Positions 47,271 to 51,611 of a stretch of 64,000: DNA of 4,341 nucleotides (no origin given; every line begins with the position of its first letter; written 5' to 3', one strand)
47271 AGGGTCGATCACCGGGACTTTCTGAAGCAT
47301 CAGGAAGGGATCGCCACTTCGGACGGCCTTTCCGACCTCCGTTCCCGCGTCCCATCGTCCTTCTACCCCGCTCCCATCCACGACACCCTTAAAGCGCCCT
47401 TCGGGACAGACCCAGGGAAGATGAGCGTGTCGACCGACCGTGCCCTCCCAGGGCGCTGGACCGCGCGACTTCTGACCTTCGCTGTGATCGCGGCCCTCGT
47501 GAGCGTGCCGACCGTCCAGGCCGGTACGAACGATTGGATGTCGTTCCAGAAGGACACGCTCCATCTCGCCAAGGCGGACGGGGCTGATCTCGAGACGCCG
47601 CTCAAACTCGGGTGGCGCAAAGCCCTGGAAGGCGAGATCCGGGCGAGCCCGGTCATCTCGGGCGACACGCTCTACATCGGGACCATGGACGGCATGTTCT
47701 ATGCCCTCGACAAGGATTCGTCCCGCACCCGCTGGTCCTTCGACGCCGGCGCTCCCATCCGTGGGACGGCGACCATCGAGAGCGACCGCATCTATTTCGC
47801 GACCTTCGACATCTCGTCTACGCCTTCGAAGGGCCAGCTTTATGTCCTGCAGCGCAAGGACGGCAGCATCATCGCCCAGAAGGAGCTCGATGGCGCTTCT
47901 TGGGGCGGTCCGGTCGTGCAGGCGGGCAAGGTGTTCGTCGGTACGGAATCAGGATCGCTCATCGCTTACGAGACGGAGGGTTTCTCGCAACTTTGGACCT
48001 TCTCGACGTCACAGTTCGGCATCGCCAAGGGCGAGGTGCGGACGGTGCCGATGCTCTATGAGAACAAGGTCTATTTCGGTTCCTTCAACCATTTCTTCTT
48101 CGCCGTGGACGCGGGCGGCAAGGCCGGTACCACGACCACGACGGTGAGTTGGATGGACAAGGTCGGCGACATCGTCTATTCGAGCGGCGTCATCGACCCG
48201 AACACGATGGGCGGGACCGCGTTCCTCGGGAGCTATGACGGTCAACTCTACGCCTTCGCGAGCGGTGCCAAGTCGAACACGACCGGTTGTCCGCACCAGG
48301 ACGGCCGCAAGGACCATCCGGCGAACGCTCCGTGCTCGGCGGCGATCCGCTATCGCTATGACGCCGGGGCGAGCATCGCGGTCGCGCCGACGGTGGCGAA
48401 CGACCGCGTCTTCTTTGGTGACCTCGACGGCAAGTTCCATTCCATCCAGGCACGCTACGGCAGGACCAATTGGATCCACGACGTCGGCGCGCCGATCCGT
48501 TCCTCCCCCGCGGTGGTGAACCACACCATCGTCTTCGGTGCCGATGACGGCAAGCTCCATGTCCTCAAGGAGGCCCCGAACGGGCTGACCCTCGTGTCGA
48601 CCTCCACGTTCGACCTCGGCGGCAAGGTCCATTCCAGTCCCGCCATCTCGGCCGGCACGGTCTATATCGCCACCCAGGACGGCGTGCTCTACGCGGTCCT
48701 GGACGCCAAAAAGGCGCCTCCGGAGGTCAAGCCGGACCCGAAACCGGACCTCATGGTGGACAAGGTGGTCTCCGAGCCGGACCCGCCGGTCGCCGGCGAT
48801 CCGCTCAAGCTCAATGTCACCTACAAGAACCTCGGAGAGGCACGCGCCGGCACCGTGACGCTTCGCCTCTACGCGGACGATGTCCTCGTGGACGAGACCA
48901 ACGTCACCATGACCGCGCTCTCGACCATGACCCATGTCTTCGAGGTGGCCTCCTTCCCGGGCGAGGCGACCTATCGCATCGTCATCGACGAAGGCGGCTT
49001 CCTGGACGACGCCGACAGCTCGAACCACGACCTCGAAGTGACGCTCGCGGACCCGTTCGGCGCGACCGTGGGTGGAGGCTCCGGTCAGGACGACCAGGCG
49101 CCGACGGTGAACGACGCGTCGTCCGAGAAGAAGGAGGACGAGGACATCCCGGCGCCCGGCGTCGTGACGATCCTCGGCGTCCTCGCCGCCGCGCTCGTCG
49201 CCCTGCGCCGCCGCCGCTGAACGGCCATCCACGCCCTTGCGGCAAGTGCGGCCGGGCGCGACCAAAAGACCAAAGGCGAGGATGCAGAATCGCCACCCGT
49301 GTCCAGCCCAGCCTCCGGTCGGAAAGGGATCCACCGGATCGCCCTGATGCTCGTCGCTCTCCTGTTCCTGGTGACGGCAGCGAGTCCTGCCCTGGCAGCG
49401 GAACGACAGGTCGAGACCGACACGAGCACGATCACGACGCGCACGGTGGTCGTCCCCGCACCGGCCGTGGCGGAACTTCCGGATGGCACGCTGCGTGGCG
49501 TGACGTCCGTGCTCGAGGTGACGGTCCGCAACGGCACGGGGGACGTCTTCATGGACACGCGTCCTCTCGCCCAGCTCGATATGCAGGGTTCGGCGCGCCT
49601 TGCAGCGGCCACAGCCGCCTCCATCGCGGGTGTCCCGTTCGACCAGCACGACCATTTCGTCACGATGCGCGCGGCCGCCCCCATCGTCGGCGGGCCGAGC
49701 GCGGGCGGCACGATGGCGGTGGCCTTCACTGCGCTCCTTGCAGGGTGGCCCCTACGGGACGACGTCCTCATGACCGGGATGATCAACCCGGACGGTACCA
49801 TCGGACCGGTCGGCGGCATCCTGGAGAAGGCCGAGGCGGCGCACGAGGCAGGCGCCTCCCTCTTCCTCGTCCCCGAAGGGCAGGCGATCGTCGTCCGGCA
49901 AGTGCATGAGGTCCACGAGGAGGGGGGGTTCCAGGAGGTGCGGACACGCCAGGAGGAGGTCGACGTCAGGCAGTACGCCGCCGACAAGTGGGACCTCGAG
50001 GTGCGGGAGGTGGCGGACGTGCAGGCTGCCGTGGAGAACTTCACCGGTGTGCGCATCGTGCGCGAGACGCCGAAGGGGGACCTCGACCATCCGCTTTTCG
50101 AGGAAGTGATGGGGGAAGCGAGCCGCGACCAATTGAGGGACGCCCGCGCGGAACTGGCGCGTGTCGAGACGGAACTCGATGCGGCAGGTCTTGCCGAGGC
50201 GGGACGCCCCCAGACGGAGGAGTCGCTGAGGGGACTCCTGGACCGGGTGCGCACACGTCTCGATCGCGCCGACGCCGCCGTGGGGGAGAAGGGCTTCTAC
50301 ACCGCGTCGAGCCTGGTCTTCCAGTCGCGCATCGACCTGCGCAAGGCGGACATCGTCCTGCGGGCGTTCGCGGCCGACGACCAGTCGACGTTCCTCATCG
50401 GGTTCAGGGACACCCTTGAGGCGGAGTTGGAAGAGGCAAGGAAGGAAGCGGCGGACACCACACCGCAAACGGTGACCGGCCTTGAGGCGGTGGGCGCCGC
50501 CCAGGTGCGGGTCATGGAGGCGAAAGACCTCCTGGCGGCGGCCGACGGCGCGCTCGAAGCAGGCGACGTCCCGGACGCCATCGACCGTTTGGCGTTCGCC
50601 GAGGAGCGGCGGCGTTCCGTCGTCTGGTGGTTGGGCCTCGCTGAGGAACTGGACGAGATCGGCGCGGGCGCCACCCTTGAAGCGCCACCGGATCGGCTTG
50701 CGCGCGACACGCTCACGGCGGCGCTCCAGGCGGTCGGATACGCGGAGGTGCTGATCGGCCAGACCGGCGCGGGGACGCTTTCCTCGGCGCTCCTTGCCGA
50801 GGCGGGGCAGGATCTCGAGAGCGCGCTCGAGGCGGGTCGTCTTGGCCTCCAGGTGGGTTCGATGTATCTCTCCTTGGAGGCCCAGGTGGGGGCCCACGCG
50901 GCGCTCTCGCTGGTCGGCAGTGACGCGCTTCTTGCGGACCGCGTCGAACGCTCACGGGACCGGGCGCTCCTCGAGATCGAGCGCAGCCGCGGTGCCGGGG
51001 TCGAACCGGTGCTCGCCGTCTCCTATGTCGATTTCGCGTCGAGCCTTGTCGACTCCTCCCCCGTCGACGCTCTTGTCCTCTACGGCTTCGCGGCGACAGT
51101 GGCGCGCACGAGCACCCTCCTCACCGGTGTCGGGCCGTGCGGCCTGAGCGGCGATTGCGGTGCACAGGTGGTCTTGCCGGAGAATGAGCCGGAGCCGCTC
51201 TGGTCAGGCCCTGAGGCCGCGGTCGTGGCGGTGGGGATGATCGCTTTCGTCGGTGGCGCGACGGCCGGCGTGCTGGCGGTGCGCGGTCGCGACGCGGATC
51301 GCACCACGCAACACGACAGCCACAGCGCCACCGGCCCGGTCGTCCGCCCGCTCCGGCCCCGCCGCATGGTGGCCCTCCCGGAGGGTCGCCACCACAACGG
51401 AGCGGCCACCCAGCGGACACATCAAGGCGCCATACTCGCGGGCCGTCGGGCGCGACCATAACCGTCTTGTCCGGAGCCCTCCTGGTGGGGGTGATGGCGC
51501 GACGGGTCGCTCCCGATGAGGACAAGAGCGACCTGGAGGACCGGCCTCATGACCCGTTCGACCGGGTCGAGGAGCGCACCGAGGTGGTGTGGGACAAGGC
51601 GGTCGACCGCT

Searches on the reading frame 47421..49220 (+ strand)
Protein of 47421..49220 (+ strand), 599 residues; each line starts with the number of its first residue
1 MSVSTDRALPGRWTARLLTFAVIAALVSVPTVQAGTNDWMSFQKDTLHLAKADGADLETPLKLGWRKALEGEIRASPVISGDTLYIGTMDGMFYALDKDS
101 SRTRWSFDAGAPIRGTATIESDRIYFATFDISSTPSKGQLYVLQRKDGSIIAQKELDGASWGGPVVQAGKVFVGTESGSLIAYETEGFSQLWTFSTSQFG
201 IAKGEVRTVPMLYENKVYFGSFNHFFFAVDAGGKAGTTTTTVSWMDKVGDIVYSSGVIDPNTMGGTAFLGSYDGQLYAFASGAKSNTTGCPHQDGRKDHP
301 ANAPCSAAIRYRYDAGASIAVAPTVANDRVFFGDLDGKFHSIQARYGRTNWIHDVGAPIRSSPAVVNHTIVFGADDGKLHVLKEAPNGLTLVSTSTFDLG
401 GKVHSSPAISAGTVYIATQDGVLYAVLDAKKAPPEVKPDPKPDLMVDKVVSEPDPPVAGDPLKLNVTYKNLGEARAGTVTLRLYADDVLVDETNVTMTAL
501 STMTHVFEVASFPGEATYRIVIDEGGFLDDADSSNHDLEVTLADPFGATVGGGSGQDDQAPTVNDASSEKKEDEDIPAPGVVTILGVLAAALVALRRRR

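Call 81: search_protein_families(library=pfam, proteins=[window:47421-49220:+], max_evalue=0.001)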
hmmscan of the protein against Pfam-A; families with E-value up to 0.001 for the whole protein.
window:47421-49220:+ (599 aa): 4 families
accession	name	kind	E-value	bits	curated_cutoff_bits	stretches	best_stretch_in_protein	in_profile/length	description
PF13570.13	Beta-prop_ACSF4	-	6.7e-39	134.6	133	2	62-230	40-201/329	Beta-alanine-activating enzyme, beta-propeller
PF13360.13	PQQ_2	-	1.8e-26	93.7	27.6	3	308-431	54-188/233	Outer membrane protein assembly factor BamB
PF07705.17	CARDB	-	1.8e-09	38.2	22.7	1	441-535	1-96/101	CARDB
PF01011.28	PQQ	-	3.4e-06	26.5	26.7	0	71-118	47-94/595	Glucose/ethanol/alcohol dehydrogenase, beta-propeller domain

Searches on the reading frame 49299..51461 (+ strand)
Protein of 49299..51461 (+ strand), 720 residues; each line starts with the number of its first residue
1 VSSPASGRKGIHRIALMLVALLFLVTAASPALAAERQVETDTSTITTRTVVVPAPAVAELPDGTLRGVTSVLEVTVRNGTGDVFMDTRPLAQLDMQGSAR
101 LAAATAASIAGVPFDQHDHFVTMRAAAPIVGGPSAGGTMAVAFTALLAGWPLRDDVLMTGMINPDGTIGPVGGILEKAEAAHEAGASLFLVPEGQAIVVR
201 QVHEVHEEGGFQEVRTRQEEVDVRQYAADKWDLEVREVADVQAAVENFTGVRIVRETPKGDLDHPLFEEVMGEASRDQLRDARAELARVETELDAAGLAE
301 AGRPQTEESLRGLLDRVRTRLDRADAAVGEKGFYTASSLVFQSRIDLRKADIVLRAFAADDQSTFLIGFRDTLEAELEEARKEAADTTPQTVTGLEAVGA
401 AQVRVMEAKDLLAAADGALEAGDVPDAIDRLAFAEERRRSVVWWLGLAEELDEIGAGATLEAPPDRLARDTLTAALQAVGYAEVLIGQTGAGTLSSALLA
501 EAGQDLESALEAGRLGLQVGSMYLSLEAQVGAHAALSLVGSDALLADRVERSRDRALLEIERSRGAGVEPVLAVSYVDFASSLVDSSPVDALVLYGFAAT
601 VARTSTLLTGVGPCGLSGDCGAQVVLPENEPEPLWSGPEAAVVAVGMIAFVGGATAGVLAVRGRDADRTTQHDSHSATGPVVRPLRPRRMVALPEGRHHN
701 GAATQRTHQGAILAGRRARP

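Call 81: search_protein_families(library=pfam, proteins=[window:49299-51461:+], max_evalue=0.001)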
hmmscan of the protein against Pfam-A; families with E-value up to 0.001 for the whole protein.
window:49299-51461:+ (720 aa): 1 family
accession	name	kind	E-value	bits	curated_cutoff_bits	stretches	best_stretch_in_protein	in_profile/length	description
PF05362.19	Lon_C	-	1.2e-13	51.5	21.1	1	95-202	66-179/205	Lon protease (S16) C-terminal proteolytic domain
